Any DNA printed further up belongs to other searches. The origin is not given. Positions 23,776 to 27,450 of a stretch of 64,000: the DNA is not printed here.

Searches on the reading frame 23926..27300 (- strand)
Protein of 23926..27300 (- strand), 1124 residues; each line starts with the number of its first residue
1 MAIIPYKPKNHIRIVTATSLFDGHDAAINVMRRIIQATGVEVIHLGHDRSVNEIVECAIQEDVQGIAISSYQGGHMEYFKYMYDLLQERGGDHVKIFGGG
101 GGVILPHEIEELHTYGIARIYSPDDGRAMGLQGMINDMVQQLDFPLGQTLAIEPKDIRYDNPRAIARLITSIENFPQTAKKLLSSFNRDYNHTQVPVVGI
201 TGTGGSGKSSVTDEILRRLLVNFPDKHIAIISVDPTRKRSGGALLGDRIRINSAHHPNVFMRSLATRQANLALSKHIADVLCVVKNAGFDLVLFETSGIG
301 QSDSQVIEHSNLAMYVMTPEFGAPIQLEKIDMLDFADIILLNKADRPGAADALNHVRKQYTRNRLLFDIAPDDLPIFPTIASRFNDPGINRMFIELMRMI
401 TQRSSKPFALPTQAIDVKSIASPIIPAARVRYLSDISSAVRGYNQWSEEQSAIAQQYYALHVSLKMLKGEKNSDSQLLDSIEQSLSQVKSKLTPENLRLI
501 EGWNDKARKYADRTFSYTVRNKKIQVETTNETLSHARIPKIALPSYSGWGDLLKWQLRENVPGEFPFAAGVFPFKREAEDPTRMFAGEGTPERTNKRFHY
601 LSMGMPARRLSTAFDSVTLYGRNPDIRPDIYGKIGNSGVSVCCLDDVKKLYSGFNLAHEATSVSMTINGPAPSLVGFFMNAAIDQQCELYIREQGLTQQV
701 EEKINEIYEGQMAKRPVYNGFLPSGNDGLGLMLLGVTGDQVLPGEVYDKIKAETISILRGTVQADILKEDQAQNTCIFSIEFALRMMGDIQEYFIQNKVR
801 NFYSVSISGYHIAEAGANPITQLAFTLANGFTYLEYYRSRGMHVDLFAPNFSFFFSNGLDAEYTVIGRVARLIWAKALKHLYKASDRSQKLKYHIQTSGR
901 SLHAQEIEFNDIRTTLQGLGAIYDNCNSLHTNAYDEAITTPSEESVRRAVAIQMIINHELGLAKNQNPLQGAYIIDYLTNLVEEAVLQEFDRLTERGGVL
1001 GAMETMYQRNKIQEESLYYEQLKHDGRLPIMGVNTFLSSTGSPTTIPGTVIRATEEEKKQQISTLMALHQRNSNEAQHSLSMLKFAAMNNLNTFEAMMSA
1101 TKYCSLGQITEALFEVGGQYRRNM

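Call 63: search_protein_families(library=pfam, proteins=[window:23926-27300:-], max_evalue=0.001)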
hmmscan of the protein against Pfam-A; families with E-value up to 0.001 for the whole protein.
window:23926-27300:- (1124 aa): 4 families
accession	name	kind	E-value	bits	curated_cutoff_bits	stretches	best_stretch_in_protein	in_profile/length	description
PF01642.28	MM_CoA_mutase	-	5e-110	368.9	22.1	2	756-1117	153-511/512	Methylmalonyl-CoA mutase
PF03308.22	MeaB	-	9.1e-41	140.1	23.1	1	166-356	2-195/273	Methylmalonyl Co-A mutase-associated GTPase MeaB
PF02310.24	B12-binding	-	8.5e-15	55.1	32.1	1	13-116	2-104/121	B12 binding domain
PF02492.25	cobW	-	1.5e-05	25.1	20.7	1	196-361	1-170/180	CobW/HypB/UreG, nucleotide-binding domain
